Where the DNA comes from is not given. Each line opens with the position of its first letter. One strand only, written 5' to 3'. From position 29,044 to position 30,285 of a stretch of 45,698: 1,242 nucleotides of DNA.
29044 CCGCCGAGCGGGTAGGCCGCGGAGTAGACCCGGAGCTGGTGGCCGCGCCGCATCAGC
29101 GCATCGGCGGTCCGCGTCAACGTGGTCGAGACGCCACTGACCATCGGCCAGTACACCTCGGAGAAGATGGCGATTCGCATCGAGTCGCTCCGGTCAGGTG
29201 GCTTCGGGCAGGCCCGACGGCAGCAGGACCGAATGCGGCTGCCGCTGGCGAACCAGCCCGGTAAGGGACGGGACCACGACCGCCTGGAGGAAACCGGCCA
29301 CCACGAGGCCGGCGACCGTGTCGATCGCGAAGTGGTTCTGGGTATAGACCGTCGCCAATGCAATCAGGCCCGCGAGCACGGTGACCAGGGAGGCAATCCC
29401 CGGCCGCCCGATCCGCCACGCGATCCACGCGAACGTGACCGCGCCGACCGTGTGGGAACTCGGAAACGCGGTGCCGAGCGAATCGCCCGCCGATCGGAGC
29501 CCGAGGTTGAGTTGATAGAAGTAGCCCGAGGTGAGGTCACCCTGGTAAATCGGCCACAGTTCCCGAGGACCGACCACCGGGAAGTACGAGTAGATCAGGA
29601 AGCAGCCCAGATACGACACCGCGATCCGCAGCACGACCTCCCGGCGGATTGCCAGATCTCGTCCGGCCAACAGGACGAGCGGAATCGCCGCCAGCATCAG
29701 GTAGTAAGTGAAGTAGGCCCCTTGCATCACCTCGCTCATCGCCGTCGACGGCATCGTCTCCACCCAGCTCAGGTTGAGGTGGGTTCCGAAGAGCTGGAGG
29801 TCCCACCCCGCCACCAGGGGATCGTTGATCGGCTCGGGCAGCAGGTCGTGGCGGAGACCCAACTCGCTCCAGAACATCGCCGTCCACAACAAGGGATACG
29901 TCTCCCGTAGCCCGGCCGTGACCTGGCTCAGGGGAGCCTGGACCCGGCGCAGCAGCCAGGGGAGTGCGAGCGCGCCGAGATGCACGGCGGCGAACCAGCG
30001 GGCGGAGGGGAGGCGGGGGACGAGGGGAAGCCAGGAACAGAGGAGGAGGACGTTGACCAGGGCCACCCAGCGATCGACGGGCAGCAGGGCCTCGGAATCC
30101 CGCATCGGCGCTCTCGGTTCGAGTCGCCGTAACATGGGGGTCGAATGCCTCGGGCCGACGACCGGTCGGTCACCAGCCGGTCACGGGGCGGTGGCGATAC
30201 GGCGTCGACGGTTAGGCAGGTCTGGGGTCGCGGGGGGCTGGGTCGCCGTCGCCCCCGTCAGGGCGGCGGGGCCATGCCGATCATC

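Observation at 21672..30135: Undescribed-looking membrane glycolipid / phospho-headgroup cluster: three GT4 transferases, a flippase-like UPF0104 protein, two different PAP2 proteins and an esterase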

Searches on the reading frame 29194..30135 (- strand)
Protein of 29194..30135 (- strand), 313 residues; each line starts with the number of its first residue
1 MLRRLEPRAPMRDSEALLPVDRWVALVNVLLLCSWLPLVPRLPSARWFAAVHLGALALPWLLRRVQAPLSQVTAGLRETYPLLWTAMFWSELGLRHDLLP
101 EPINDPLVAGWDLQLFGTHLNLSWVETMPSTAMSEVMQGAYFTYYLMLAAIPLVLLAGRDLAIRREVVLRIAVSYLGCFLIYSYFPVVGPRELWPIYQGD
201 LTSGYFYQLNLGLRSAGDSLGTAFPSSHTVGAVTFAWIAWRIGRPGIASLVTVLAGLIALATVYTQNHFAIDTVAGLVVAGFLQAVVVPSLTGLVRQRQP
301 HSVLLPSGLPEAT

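Call 6: search_protein_families(library=pfam, proteins=[window:29194-30135:-], max_evalue=0.01)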
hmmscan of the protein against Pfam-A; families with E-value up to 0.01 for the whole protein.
window:29194-30135:- (313 aa): 3 families
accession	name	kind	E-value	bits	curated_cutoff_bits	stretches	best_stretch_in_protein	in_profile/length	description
PF14378.12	PAP2_3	-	3.5e-18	66.5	27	1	124-283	21-187/190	PAP2 superfamily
PF01569.27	PAP2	-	2.2e-08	34.4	27.2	1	209-288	47-122/130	PAP2 superfamily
PF14360.12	PAP2_C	-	0.00058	20.8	27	1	226-282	8-67/74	PAP2 superfamily C-terminal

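Call 8: search_protein_families(library=ncbifam, proteins=[window:29194-30135:-], max_evalue=0.001)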
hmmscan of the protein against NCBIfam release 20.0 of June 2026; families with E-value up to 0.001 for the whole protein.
window:29194-30135:- (313 aa): 1 family
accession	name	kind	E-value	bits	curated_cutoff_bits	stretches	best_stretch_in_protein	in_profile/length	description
NF008813.0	PRK11837.1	equivalog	0.00014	21.8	229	1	150-281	37-164/202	undecaprenyl-diphosphate phosphatase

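Call 16: find_homologous_proteins(query=window:29194-30135:-, max_evalue=0.00001)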
Query window:29194-30135:- (313 aa): 121 proteins with E <= 0.00001 among 8000 candidates; the best 120 are listed.
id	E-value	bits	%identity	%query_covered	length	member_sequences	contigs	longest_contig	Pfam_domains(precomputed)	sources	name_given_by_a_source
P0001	1.2e-194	664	99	97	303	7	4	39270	PF01569.28,PF14378.13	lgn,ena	-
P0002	1.8e-122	427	66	96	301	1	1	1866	PF14360.13,PF01569.28,PF14378.13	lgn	-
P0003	8.7e-114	398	63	95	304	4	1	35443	PF14360.13,PF01569.28,PF14378.13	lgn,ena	-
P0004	1.8e-108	381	66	79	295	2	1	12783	PF01569.28,PF14378.13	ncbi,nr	ncbi:MAG: phosphatase PAP2 family protein [Gemmatimonadales bacterium]|nr:phosphatase PAP2 family pr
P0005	1.8e-101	358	58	96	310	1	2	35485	PF01569.28,PF14378.13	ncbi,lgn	-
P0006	2.3e-101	358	60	95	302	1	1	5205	PF14360.13,PF01569.28,PF14378.13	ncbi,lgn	-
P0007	6.6e-78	281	52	89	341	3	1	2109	PF01569.28,PF14378.13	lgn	-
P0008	1.2e-77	280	51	92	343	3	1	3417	PF14360.13,PF01569.28,PF14378.13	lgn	-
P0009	4.3e-77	278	52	91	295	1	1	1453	PF01569.28,PF14378.13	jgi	jgi:membrane-associated phospholipid phosphatase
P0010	4.8e-77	278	49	96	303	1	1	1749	PF01569.28,PF14378.13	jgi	jgi:membrane-associated phospholipid phosphatase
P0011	6.1e-76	274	47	95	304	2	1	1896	PF01569.28,PF14378.13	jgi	jgi:membrane-associated phospholipid phosphatase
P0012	1.9e-75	272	50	88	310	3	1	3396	PF01569.28,PF14378.13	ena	-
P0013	3.4e-75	272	48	92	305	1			PF01569.28,PF14378.13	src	-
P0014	6.8e-75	271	51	94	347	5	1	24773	PF14378.13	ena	-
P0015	1.3e-73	266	50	90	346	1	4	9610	PF01569.28,PF14378.13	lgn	-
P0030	5.5e-66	241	47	90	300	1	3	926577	PF01569.28,PF14378.13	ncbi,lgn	ncbi:MAG: phosphatase PAP2 family protein [Gemmatimonadales bacterium]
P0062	6.0e-58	215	43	95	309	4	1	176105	PF01569.28,PF14378.13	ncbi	-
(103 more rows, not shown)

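Call 17: find_encoding_contigs(protein=P0003, flank=10000, max_places=2)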
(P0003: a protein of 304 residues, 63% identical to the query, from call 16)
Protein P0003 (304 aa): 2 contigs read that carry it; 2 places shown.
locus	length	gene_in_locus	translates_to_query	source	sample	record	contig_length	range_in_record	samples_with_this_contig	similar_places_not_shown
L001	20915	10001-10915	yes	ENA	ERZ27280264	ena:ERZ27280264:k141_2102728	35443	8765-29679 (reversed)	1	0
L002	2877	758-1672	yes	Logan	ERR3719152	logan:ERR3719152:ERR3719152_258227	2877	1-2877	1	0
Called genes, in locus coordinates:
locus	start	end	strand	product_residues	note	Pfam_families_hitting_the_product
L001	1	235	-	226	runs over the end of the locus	PF00215:OMPdecase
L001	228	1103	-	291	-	PF01180:DHO_dh, PF00977:His_biosynth (faint)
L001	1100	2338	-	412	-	PF01520:Amidase_3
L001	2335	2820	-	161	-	PF01668:SmpB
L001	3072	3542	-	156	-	PF02082:Rrf2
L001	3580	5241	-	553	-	PF13620:CarboxypepD_reg, PF13715:CarbopepD_reg_2 (weak)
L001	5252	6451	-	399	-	PF07690:MFS_1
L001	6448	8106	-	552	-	PF00756:Esterase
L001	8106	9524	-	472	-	PF00206:Lyase_1, PF10415:FumaraseC_C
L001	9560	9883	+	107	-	PF07883:Cupin_2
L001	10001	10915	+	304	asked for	PF14378:PAP2_3, PF01569:PAP2, PF14360:PAP2_C (weak)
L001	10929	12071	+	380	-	PF20706:GT4-conflict, PF13439:Glyco_transf_4, PF13579:Glyco_trans_4_4, PF00534:Glycos_transf_1, PF13692:Glyco_trans_1_4, PF13524:Glyco_trans_1_2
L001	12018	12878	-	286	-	PF03706:LPG_synthase_TM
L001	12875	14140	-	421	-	PF13439:Glyco_transf_4, PF13579:Glyco_trans_4_4, PF20706:GT4-conflict, PF00534:Glycos_transf_1, PF13692:Glyco_trans_1_4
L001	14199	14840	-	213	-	PF00753:Lactamase_B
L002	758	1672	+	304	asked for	PF14378:PAP2_3, PF01569:PAP2, PF14360:PAP2_C (weak)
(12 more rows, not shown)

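Call 18: find_encoding_contigs(protein=P0030, flank=10000, max_places=2)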
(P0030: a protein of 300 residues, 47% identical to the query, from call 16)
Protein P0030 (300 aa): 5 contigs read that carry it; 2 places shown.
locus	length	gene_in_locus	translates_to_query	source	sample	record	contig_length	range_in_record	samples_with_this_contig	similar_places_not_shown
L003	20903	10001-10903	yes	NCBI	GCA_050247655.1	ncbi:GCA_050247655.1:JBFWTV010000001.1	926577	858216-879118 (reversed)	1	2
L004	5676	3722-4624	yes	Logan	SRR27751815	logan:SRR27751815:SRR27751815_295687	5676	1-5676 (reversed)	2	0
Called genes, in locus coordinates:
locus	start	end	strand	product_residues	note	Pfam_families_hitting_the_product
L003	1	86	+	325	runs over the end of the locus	PF02779:Transket_pyr, PF02780:Transketolase_C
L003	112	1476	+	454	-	PF00364:Biotin_lipoyl, PF25984:BSH_YknX (faint), PF25997:BSH_YhbJ (weak), PF02817:E3_binding, PF00198:2-oxoacid_dh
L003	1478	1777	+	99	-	-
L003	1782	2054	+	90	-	-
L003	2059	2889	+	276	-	PF02811:PHP, PF19799:DUF6282 (faint)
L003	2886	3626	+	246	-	PF00106:adh_short, PF23441:SDR (weak), PF08659:KR, PF13561:adh_short_C2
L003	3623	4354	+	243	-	PF27252:AF_1314_C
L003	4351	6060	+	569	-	PF04087:DUF389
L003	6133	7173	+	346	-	PF01266:DAO (faint), PF03486:HI0933_like (faint), PF07992:Pyr_redox_2, PF13450:NAD_binding_8 (faint), PF13738:Pyr_redox_3, PF00070:Pyr_redox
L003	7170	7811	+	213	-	PF00753:Lactamase_B, PF23023:Anti-Pycsar_Apyc1 (weak), PF12706:Lactamase_B_2 (weak)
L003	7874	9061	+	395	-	PF13439:Glyco_transf_4, PF13579:Glyco_trans_4_4, PF20706:GT4-conflict, PF00534:Glycos_transf_1, PF13692:Glyco_trans_1_4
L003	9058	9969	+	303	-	PF03706:LPG_synthase_TM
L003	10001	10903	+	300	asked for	PF14378:PAP2_3, PF01569:PAP2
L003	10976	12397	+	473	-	PF00206:Lyase_1, PF10415:FumaraseC_C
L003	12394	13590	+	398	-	PF07690:MFS_1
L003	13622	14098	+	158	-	PF02082:Rrf2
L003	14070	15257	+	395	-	PF00899:ThiF, PF00581:Rhodanese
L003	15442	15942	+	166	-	PF01668:SmpB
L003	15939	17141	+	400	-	PF01520:Amidase_3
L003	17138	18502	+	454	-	-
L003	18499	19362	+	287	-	PF01180:DHO_dh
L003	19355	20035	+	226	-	PF00215:OMPdecase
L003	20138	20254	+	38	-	PF00444:Ribosomal_L36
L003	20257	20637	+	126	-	PF00416:Ribosomal_S13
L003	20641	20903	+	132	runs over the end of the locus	PF00411:Ribosomal_S11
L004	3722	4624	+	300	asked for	PF14378:PAP2_3, PF01569:PAP2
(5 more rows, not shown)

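Call 19: find_encoding_contigs(protein=P0062, flank=10000, max_places=2)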
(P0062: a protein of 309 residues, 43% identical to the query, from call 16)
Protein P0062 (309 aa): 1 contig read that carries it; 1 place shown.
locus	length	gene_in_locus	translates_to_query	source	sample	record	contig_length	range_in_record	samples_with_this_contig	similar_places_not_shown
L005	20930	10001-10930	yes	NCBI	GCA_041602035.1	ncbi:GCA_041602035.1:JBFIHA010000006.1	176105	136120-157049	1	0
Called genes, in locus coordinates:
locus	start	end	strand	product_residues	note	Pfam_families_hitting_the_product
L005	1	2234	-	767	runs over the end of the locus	-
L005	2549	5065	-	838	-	PF00069:Pkinase, PF01636:APH (faint), PF03109:ABC1 (faint), PF07714:PK_Tyr_Ser-Thr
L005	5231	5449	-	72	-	-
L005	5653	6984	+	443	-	PF00675:Peptidase_M16, PF05193:Peptidase_M16_C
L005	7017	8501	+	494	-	PF00675:Peptidase_M16, PF05193:Peptidase_M16_C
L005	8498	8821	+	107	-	-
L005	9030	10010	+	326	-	PF01073:3Beta_HSD, PF01370:Epimerase, PF02719:Polysacc_synt_2 (faint), PF04321:RmlD_sub_bind, PF13460:NAD_binding_10, PF16363:GDP_Man_Dehyd, PF07993:NAD_binding_4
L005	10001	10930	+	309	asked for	PF14378:PAP2_3, PF01569:PAP2 (weak)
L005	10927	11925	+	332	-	PF01073:3Beta_HSD, PF01370:Epimerase, PF02719:Polysacc_synt_2, PF04321:RmlD_sub_bind, PF05368:NmrA, PF07993:NAD_binding_4, PF13460:NAD_binding_10, PF16363:GDP_Man_Dehyd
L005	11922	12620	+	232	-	PF02517:Rce1-like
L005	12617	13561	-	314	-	PF23023:Anti-Pycsar_Apyc1, PF00753:Lactamase_B, PF12706:Lactamase_B_2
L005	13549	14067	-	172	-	-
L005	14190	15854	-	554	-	PF00115:COX1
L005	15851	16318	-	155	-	PF13473:Cupredoxin_1 (faint), PF00116:COX2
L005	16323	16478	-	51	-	-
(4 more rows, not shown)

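Call 22: find_related_loci(query=A1, collection=genome_contigs, flank=10000)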
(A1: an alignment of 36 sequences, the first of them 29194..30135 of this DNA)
Query A1 (313 aa) in genome_contigs; peptide patterns used: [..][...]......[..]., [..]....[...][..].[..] (x = any residue, [..] = any of these).
157 stretches matched a pattern; 128 encode a relative of the query (tblastn E <= 1e-3); the best 80 are kept; 80 distinct loci.
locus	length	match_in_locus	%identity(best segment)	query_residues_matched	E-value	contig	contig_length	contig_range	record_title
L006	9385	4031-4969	91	1-313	1e-175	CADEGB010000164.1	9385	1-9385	MAG: uncultured Gemmatimonadetes bacterium isolate Gemmatimonadetes sp. RBC063 genome assembly, contig: MAG063_164, whol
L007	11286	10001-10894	58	10-309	1e-104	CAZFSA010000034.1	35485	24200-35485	MAG TPA_asm: uncultured Gemmatimonas sp. isolate SRP290908_co1_117 genome assembly, contig: NODE_1369_length_35485_cov_1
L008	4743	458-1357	60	16-312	1e-104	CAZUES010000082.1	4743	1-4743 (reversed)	MAG TPA_asm: uncultured Gemmatimonas sp. isolate SRP344714_co1_324 genome assembly, contig: NODE_29974_length_4743_cov_1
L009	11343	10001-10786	66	9-269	5e-96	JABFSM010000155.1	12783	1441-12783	MAG: Gemmatimonadales bacterium isolate WB-IL-12 seq_2402, whole genome shotgun sequence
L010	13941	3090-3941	49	7-290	4e-77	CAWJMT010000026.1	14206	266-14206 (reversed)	MAG: uncultured Gemmatimonadales bacterium isolate MFD02809.bin.2.233 genome assembly, contig: contig_288156, whole geno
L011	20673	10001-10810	53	17-288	5e-74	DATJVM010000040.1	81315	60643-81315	MAG TPA_asm: Gemmatimonadales bacterium isolate SMAG_U15073 k141_86200, whole genome shotgun sequence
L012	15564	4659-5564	48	10-308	1e-72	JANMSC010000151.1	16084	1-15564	MAG: Gemmatimonadales bacterium isolate SOY_29_metabat_65 SOY_29_k141_2253120, whole genome shotgun sequence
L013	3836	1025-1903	46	13-303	4e-67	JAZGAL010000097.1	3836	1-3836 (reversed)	MAG: Gemmatimonadota bacterium isolate SCS1bin.26 SCS1bin.26_97, whole genome shotgun sequence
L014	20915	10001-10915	45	3-308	7e-67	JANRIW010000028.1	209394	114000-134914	MAG: Gemmatimonadales bacterium isolate bins.137 k141_3010629, whole genome shotgun sequence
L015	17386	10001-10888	47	7-300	5e-66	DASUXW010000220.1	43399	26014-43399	MAG TPA_asm: Gemmatimonadales bacterium isolate SMAG_U1879 k141_1786865, whole genome shotgun sequence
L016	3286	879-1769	43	3-307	3e-66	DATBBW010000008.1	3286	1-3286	MAG TPA_asm: Gemmatimonadales bacterium isolate SMAG_U5769 k141_3656736, whole genome shotgun sequence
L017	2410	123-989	43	4-297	4e-66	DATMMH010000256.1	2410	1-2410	MAG TPA_asm: Candidatus Dormiibacterota bacterium isolate SMAG_U12818 k141_4393778, whole genome shotgun sequence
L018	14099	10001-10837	47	14-291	2e-64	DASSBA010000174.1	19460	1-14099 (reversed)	MAG TPA_asm: Gemmatimonadales bacterium isolate SMAG_U882 k141_1138831, whole genome shotgun sequence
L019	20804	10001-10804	47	12-277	4e-64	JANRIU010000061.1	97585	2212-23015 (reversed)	MAG: Gemmatimonadales bacterium isolate bins.27 k141_3013161, whole genome shotgun sequence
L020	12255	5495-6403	41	4-289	5e-63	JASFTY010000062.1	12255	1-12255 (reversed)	MAG: Gemmatimonadales bacterium isolate D1103U20metaG_sub_Bin_457 D1103U20metaG_FD_scaffold_1474_c1, whole genome shotgu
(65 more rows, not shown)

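Call 31: search_solved_structures(query=A1, max_evalue=1, show_alignments=3)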
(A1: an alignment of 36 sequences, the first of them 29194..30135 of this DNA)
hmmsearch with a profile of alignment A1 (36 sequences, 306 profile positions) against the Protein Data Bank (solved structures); distinct sequences matched with E-value up to 1: 6.
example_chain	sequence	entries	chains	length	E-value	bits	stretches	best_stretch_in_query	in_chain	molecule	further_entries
6ebu_A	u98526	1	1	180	4.1e-05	25.9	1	212-275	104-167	LpxE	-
9vj3_A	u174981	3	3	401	0.0018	20.5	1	212-274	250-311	Inositol phosphorylceramide synthase catalytic subunit AUR1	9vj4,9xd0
9ivc_A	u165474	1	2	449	0.0021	20.3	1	212-273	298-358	Inositol phosphorylceramide synthase catalytic subunit AUR1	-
5jwy_A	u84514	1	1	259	0.005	19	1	210-285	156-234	Phosphatidylglycerophosphatase B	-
4px7_A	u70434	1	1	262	0.0051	19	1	210-286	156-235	Phosphatidylglycerophosphatase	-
5jki_A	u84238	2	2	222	0.0052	19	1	213-276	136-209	Putative lipid phosphate phosphatase YodM | Phosphatidylglycerophosphatase B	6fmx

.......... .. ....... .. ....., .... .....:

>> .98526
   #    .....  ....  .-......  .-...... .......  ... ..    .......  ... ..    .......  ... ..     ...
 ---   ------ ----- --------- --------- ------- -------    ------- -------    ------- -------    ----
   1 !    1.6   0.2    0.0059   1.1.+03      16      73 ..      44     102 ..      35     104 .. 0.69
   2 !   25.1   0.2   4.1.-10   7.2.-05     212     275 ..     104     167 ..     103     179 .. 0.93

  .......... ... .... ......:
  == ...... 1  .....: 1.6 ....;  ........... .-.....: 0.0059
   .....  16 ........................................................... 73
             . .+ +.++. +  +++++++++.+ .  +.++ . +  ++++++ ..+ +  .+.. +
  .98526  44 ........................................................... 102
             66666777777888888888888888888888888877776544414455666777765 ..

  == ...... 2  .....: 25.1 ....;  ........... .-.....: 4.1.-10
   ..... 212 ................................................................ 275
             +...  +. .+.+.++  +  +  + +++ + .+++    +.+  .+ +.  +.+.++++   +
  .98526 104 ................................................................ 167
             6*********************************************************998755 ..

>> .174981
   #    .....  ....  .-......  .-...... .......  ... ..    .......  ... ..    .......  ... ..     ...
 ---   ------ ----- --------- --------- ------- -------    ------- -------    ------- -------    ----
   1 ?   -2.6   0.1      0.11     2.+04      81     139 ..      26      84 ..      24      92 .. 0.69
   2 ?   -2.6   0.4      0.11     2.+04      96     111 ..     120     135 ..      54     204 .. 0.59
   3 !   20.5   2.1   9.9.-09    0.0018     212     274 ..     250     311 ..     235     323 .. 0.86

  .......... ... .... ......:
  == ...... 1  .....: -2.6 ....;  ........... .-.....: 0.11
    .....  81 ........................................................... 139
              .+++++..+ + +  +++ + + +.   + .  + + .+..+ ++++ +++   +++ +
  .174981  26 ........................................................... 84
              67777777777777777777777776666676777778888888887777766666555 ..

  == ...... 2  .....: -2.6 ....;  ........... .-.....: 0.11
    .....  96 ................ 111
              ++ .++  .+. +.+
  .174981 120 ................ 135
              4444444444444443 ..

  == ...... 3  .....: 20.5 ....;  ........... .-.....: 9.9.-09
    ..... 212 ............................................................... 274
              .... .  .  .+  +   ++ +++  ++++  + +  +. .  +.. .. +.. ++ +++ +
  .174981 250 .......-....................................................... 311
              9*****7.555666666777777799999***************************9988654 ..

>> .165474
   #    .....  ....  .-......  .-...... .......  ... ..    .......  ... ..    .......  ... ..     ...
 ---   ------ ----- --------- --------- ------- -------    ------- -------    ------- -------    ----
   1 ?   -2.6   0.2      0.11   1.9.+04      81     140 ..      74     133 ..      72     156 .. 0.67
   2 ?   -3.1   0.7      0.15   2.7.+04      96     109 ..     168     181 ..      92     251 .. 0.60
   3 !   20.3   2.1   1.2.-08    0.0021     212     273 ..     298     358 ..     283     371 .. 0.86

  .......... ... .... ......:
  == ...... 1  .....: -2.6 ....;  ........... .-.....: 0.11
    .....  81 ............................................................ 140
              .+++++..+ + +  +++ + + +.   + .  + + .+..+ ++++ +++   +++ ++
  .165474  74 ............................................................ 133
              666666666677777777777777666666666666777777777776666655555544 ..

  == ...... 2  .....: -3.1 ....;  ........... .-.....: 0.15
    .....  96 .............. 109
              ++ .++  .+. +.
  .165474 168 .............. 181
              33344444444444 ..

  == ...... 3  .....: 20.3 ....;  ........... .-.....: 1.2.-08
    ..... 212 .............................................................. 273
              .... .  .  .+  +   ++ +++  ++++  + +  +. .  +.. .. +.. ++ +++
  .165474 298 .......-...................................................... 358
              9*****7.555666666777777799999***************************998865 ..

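Call 38: predict_structure(alignment_id=A1)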
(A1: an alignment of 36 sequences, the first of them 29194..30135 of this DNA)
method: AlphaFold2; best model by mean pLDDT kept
length: 313 residues; sequences in the alignment: 36
mean_pLDDT: 89.3   pTM: 0.87
mean pLDDT of the five models: 89.3, 88.8, 88.7, 88.5, 87.9
residues with pLDDT >= 90: 227; 70-90: 49; 50-70: 33; < 50: 4
segments of 3 or more residues with pLDDT < 50: none
pLDDT, mean of each block of 10 residues (from residue 1): 54 73 96 96 96 94 87 91 92 88 94 98 95 97 94 83 93 96 94 89 95 82 89 97 95 98 97 98 97 72 58 53
secondary structure, 60 per line:
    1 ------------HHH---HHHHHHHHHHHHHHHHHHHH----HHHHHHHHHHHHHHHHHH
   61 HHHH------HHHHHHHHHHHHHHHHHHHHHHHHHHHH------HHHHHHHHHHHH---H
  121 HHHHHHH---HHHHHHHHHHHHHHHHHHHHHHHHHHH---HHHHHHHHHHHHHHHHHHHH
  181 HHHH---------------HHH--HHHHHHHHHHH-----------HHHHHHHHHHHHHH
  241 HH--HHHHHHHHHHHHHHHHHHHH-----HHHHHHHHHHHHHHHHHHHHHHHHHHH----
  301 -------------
elements in order: H19-38 H43-64 H71-98 H105-116 H120-127 H131-157 H161-184 H205-215 H227-242 H245-264 H270-296

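Call 42: fold_search(model_id=the predicted structure, library=pdb)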
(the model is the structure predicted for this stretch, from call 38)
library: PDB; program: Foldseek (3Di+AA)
matches with E <= 10: 227; with E <= 0.001: 2
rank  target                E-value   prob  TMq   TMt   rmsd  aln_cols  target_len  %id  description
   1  9vj4_A                1.5e-04  1.00  0.59  0.65   6.5       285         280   15  Structure of a membrane-bound inositol phosphorylceramide synthase and ceramide complex (released 2026-03-11)
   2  9ivc_A                8.7e-04  1.00  0.54  0.51   8.1       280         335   15  Cryo-EM structure of AbA-bound Aur1-Kei1 complex (released 2025-06-18)
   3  5jki                  1.1e-02  1.00  0.40  0.59   8.8       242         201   15  Crystal structure of the first transmembrane PAP2 type phosphatidylglycerolphosphate phosphatase from Bacillus subtilis (released 2017-02-22)
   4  8ijq_A                1.1e-02  1.00  0.40  0.46  10.6       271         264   12  The cryo-EM structure of human sphingomyelin synthase-related protein in complex with ceramide (released 2024-02-28)
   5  6ebu                  2.4e-02  1.00  0.40  0.71   3.6       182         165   14  Crystal structure of Aquifex aeolicus LpxE (released 2019-06-26)
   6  2ipb_A                6.5e-02  1.00  0.37  0.49   7.3       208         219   14  Crystal structure of T159D mutant of S. Typhimurium PhoN protein (released 2007-03-06)
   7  1iw8_A                1.2e-01  0.93  0.29  0.39  17.3       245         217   12  Crystal Structure of a mutant of acid phosphatase from Escherichia blattae (G74D/I153T) (released 2002-09-11)
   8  8bm3_A                1.3e-01  0.47  0.22  0.27  20.7       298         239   17  H207A mutant of E. coli PgpB, a PAP2 type phosphatidyl glycerol phosphate and C55-PP phosphatase, in complex with farn (released 2023-11-22)
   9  1iw8_D                1.4e-01  0.92  0.29  0.39  17.3       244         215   11  Crystal Structure of a mutant of acid phosphatase from Escherichia blattae (G74D/I153T) (released 2002-09-11)
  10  1iw8_C                1.4e-01  0.92  0.29  0.39  17.3       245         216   11  Crystal Structure of a mutant of acid phosphatase from Escherichia blattae (G74D/I153T) (released 2002-09-11)
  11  9jq0                  1.5e-01  0.92  0.30  0.38  16.9       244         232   10  Acid phosphatase KpAP mutant - E104G (released 2024-11-06)
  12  1iw8_F                1.5e-01  0.87  0.27  0.36  17.2       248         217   11  Crystal Structure of a mutant of acid phosphatase from Escherichia blattae (G74D/I153T) (released 2002-09-11)
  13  1iw8_E                1.8e-01  0.89  0.28  0.39  17.4       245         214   11  Crystal Structure of a mutant of acid phosphatase from Escherichia blattae (G74D/I153T) (released 2002-09-11)
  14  1iw8_B                1.8e-01  0.89  0.29  0.38  17.3       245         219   11  Crystal Structure of a mutant of acid phosphatase from Escherichia blattae (G74D/I153T) (released 2002-09-11)
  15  2akc_A                2.0e-01  0.97  0.34  0.46   7.5       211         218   16  Crystal structure of tungstate complex of the PhoN protein from S. typhimurium (released 2006-05-23)
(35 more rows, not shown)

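Call 67: search_protein_families(library=ncbifam, proteins=[L003:7874-9061:+], max_evalue=1e-20)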
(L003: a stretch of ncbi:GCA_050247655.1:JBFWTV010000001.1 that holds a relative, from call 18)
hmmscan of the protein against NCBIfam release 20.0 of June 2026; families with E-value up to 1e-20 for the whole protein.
L003:7874-9061:+ (395 aa): 3 families
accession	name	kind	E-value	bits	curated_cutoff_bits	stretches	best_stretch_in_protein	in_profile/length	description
NF053787.1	GlcN_PG_synth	equivalog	1.2e-74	251.4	480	1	16-393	3-360/361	N-acetylglucosaminyl phosphatidylglycerol synthase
TIGR04063.1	stp3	hypoth_equivalog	6.7e-24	84.5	442.05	1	87-393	80-396/397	TIGR04063 family PEP-CTERM/XrtA system glycosyltransferase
TIGR03088.1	stp2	hypoth_equivalog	7.9e-24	84.4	409.05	1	186-391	159-372/374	TIGR03088 family PEP-CTERM/XrtA system glycosyltransferase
